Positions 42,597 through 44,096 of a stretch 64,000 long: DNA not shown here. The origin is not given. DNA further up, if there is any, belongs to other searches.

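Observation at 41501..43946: Glycosyltransferase paralog hijacked in frame by a foreign acyltransferase-like cassette, leaving a 100-bp remnant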

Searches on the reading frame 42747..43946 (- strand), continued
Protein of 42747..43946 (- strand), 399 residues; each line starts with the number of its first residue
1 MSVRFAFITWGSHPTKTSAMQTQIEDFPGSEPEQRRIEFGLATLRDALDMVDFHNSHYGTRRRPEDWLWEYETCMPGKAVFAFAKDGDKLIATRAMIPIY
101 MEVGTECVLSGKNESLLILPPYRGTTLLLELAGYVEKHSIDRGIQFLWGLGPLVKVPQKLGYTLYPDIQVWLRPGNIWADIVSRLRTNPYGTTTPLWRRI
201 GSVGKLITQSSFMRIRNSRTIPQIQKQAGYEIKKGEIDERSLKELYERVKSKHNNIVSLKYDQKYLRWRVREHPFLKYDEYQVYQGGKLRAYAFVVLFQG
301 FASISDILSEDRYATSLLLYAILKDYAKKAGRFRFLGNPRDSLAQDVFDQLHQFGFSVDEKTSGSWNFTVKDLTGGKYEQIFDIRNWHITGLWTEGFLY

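Call 23: find_related_loci(query=A1, collection=genome_contigs, flank=4000)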
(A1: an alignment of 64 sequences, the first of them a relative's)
Query A1 (399 aa) in genome_contigs; peptide patterns used: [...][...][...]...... (x = any residue, [..] = any of these).
24 stretches matched a pattern; 16 encode a relative of the query (tblastn E <= 1e-3); 16 distinct loci.
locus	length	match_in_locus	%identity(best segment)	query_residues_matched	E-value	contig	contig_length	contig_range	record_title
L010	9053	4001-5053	30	41-397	2e-47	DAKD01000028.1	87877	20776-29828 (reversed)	MAG TPA_asm: Methanomassiliicoccales archaeon UBA280 UBA280_contig_13599, whole genome shotgun sequence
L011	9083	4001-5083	30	34-397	1e-41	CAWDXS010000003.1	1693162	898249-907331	MAG: Candidatus Bathyarchaeota archaeon isolate MFD04408.bin.1.32 genome assembly, contig: contig_23657, whole genome sh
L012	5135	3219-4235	26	49-398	3e-36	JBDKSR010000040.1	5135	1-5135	MAG: Bryobacteraceae bacterium isolate 6_bin.226 c_000000051896, whole genome shotgun sequence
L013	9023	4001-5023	24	45-397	2e-31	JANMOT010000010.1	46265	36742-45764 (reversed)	MAG: Sphingobacteriia bacterium isolate OTE_58_metabat_11 OTE_58_k141_4934128, whole genome shotgun sequence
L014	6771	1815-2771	27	69-397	9e-31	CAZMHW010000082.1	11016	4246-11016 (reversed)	MAG TPA_asm: uncultured Akkermansia sp. isolate SRP296810_co1_341 genome assembly, contig: NODE_7335_length_11016_cov_3.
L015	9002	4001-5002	24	49-397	3e-28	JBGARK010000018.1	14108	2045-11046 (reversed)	MAG: Ferruginibacter sp. isolate MAG_MBR_AS.37 MBRAS-37_NODE_18_length_14108_cov_7.332336, whole genome shotgun sequence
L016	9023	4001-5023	26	46-396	5e-26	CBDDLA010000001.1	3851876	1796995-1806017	MAG: Putridiphycobacter sp. isolate d01a9347-140c-4c4a-a012-b70c40c969ef genome assembly, contig: contig_1, whole genome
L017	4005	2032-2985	26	69-397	1e-24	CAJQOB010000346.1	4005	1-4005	MAG: uncultured Flavobacteriales bacterium isolate 10_20180426_Bin_METABAT_33 genome assembly, contig: c_000001747861, w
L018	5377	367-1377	23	49-396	1e-23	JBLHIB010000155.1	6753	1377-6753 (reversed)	MAG: Gammaproteobacteria bacterium isolate 3300054975_98 Ga0535640_0017620, whole genome shotgun sequence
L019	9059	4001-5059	25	36-397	2e-23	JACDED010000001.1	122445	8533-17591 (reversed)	MAG: Bacteroidetes bacterium isolate MGR_bin351 SD2902_NODE_28_length_122445_cov_1.248761, whole genome shotgun sequence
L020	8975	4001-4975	25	69-396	8e-21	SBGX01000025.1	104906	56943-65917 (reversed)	MAG: Bacteroidetes bacterium isolate M2408 scaffold_37_1, whole genome shotgun sequence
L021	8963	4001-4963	24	69-397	9e-21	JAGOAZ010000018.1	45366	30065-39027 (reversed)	MAG: Fluviicola sp. isolate Go_Eff_bin_296 Go_Eff_1207_length_45366_cov_28.155021, whole genome shotgun sequence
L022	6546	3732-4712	24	61-399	5e-19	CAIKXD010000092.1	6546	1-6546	MAG: uncultured Bacteroidetes bacterium isolate Loclat_bin-03925 genome assembly, contig: bin-03925:092/390, whole genom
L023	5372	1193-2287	21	31-396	1e-16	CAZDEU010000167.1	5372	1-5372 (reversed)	MAG TPA_asm: uncultured Bacteroidales bacterium isolate SRP263991_co4_156 genome assembly, contig: NODE_25600_length_537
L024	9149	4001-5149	35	10-397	5e-82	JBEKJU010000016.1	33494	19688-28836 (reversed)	MAG: Syntrophorhabdales bacterium isolate SPRUCE 330 SPRUCE_330_16, whole genome shotgun sequence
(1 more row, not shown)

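Call 25: find_related_loci(query=A2, collection=metagenome_contigs, flank=3500)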
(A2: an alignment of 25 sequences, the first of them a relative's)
Query A2 (399 aa) in metagenome_contigs; peptide patterns used: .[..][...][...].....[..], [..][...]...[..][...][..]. (x = any residue, [..] = any of these).
81 stretches matched a pattern; 22 encode a relative of the query (tblastn E <= 1e-3); 21 distinct loci.
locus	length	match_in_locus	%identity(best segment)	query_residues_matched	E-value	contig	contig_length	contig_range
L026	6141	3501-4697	77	1-399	0e+0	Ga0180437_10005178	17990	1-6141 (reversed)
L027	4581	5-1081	69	45-399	8e-167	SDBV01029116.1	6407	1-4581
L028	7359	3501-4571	66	31-397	3e-162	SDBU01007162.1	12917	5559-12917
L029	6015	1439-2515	63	30-399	8e-152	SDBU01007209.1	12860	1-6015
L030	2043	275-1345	54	30-397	1e-140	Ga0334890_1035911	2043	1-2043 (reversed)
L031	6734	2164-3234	52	30-397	3e-125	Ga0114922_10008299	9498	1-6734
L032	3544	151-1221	52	30-398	2e-127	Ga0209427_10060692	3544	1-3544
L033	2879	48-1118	52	30-397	4e-129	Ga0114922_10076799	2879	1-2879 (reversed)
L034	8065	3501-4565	51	33-397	2e-122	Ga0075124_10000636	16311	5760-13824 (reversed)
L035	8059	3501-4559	49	33-397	2e-114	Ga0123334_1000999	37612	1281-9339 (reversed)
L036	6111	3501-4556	47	35-397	7e-111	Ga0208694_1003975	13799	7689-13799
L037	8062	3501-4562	43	34-397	3e-96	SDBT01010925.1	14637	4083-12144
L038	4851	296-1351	40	37-397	2e-90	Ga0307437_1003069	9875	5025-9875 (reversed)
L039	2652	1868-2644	49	33-297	2e-84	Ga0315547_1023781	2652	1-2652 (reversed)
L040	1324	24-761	53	142-397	3e-85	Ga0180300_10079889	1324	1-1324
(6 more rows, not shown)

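Call 29: predict_structure(alignment_id=A1)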
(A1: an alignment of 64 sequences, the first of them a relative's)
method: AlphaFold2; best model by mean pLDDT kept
length: 399 residues; sequences in the alignment: 64
mean_pLDDT: 88.1   pTM: 0.85
mean pLDDT of the five models: 88.1, 87.3, 87.1, 86.9, 86.8
residues with pLDDT >= 90: 308; 70-90: 45; 50-70: 13; < 50: 33
segments of 3 or more residues with pLDDT < 50: 1-33
pLDDT, mean of each block of 10 residues (from residue 1): 25 33 38 73 97 93 93 93 97 97 97 94 94 98 97 92 97 94 82 83 90 73 90 96 95 94 94 94 97 95 96 97 97 96 95 95 94 97 97 76
secondary structure, 60 per line:
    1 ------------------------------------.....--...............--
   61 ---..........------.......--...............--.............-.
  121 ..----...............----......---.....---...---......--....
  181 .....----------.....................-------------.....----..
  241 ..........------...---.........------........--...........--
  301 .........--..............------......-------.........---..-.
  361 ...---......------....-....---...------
elements in order: E37-41 H44-58 H64-73 E80-86 E89-103 E106-118 H127-141 E146-151 H155-159 E163-165 E169-174 H177-185 H196-216 E230-234 H239-250 E257-259 H263-271 E278-285 E288-298 E301-309 H312-325 E332-337 H345-353 H360-363 E367-372 H379-382

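Call 38: fold_search(model_id=the predicted structure, library=pdb)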
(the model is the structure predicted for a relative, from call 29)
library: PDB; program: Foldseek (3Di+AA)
matches with E <= 10: 1278; with E <= 0.001: 428
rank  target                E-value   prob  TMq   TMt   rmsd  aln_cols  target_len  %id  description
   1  1nmt_A                2.0e-13  1.00  0.51  0.52   7.5       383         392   13  N-MYRISTOYL TRANSFERASE FROM CANDIDA ALBICANS AT 2.45 A (released 1999-01-13)
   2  4cax                  2.1e-13  1.00  0.54  0.55  10.0       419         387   13  Crystal structure of Aspergillus fumigatus N-myristoyl transferase in complex with myristoyl CoA and a pyrazole sulphona (released 2014-09-17)
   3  1iyl_B                4.2e-13  1.00  0.53  0.55   7.9       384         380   14  Crystal Structure of Candida albicans N-myristoyltransferase with Non-peptidic Inhibitor (released 2002-12-30)
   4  1iyl_A                4.4e-13  1.00  0.53  0.55   8.8       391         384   15  Crystal Structure of Candida albicans N-myristoyltransferase with Non-peptidic Inhibitor (released 2002-12-30)
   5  1nmt_C                7.0e-13  1.00  0.52  0.53   7.5       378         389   13  N-MYRISTOYL TRANSFERASE FROM CANDIDA ALBICANS AT 2.45 A (released 1999-01-13)
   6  2hv2_D                9.4e-13  1.00  0.56  0.57   4.4       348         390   10  Crystal Structure of Conserved Protein of Unknown Function from Enterococcus faecalis V583 at 2.4 A Resolution, Probab (released 2006-08-29)
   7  2p6e_F                1.1e-12  1.00  0.52  0.48   7.5       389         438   15  Crystal structures of Saccharomyces cerevisiae N-myristoyltransferase with bound myristoyl-CoA (released 2007-06-12)
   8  4uwi                  1.2e-12  1.00  0.53  0.54  10.3       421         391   13  Crystal structure of Aspergillus fumigatus N-myristoyl transferase in complex with myristoyl CoA and a pyrazole sulphona (released 2014-12-03)
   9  4cav                  1.3e-12  1.00  0.52  0.53  10.3       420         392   13  Crystal structure of Aspergillus fumigatus N-myristoyl transferase in complex with myristoyl CoA and a benzofuran ligand (released 2014-09-17)
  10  2hv2_C                1.8e-12  1.00  0.54  0.54   5.1       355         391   10  Crystal Structure of Conserved Protein of Unknown Function from Enterococcus faecalis V583 at 2.4 A Resolution, Probab (released 2006-08-29)
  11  4caw                  1.8e-12  1.00  0.53  0.54  10.4       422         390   12  Crystal structure of Aspergillus fumigatus N-myristoyl transferase in complex with myristoyl CoA and a pyrazole sulphona (released 2014-09-17)
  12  6pau_A                1.9e-12  1.00  0.52  0.57   8.0       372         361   13  Structure of Human NMT2 with myristoyl-lysine peptide and CoA products (released 2020-03-11)
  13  2p6e_A                2.2e-12  1.00  0.52  0.48   8.2       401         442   13  Crystal structures of Saccharomyces cerevisiae N-myristoyltransferase with bound myristoyl-CoA (released 2007-06-12)
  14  2hv2_F                2.4e-12  1.00  0.58  0.59   4.2       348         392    9  Crystal Structure of Conserved Protein of Unknown Function from Enterococcus faecalis V583 at 2.4 A Resolution, Probab (released 2006-08-29)
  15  2nmt                  2.6e-12  1.00  0.51  0.48   8.4       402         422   14  MYRISTOYL-COA:PROTEIN N-MYRISTOYLTRANSFERASE BOUND TO MYRISTOYL-COA AND PEPTIDE ANALOGS (released 1999-01-06)
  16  2i00_C                3.5e-12  1.00  0.46  0.46   8.7       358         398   10  Crystal structure of acetyltransferase (GNAT family) from Enterococcus faecalis (released 2006-09-19)
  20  2hv2_B                5.3e-12  1.00  0.57  0.58   4.3       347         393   10  Crystal Structure of Conserved Protein of Unknown Function from Enterococcus faecalis V583 at 2.4 A Resolution, Probab (released 2006-08-29)
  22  3n7z_B                5.6e-12  1.00  0.52  0.54   5.9       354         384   11  Crystal structure of acetyltransferase from Bacillus anthracis (released 2010-06-16)
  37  2i00_B                1.3e-11  1.00  0.46  0.46   8.6       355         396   10  Crystal structure of acetyltransferase (GNAT family) from Enterococcus faecalis (released 2006-09-19)
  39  9mva_A                1.4e-11  1.00  0.50  0.49   8.0       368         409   12  Mycobacterium abscessus Eis2 in complex with Non-hydrolyzable CoenzymeA (released 2025-01-29)
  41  2hv2_A                1.5e-11  1.00  0.56  0.57   4.3       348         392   10  Crystal Structure of Conserved Protein of Unknown Function from Enterococcus faecalis V583 at 2.4 A Resolution, Probab (released 2006-08-29)
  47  2i00_A                1.9e-11  1.00  0.45  0.45   8.9       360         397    9  Crystal structure of acetyltransferase (GNAT family) from Enterococcus faecalis (released 2006-09-19)
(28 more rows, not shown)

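Call 50: list_cluster_members(proteins=[P0001, P0008, P0082])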
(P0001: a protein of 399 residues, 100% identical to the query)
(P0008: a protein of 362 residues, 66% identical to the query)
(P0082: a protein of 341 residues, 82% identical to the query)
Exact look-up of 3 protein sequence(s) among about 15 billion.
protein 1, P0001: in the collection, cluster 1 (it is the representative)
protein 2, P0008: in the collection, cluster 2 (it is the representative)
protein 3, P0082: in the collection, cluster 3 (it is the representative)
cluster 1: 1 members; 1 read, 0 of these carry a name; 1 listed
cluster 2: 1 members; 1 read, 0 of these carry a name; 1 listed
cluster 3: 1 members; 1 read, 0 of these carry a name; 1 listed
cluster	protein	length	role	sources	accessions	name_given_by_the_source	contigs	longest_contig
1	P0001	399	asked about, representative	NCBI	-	-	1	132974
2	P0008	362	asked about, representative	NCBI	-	-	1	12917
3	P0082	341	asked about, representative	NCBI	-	-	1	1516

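Call 51: search_protein_families(library=pfam, proteins=[window:42747-43946:-, P0008, P0009], max_evalue=10)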
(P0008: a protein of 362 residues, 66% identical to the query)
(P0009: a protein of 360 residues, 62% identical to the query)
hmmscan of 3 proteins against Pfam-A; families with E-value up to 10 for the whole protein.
window:42747-43946:- (399 aa): 4 families
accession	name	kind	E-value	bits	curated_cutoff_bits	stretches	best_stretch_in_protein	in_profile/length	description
PF14913.11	DPCD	-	0.012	15.5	27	1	211-283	40-112/189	DPCD protein family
PF13527.13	Acetyltransf_9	-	0.056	13.9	25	1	45-163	8-125/127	Acetyltransferase (GNAT) domain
PF13670.12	PepSY_2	-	0.13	12.7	24.3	1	223-264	36-75/83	Peptidase propeptide and YPEB domain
PF25325.1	EF-hand_EFHB_C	-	0.16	12.2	27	1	207-255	14-57/75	EFHB C-terminal EF-hand domain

P0008 (362 aa): 2 families
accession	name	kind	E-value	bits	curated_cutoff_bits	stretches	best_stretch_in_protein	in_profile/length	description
PF13527.13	Acetyltransf_9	-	9.2e-11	42.3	25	1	12-136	2-125/127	Acetyltransferase (GNAT) domain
PF00583.31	Acetyltransf_1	-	0.00058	20.6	20.7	1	25-135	6-116/116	Acetyltransferase (GNAT) family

P0009 (360 aa): 4 families
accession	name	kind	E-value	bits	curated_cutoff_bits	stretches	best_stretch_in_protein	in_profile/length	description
PF13527.13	Acetyltransf_9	-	1e-11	45.4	25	1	13-136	3-125/127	Acetyltransferase (GNAT) domain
PF00583.31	Acetyltransf_1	-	6.1e-06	26.9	20.7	1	34-134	14-115/116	Acetyltransferase (GNAT) family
PF13508.13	Acetyltransf_7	-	0.0023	18.7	27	1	54-134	5-81/84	Acetyltransferase (GNAT) domain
PF13673.13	Acetyltransf_10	-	0.073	13.5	23.6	1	84-134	52-106/128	Acetyltransferase (GNAT) domain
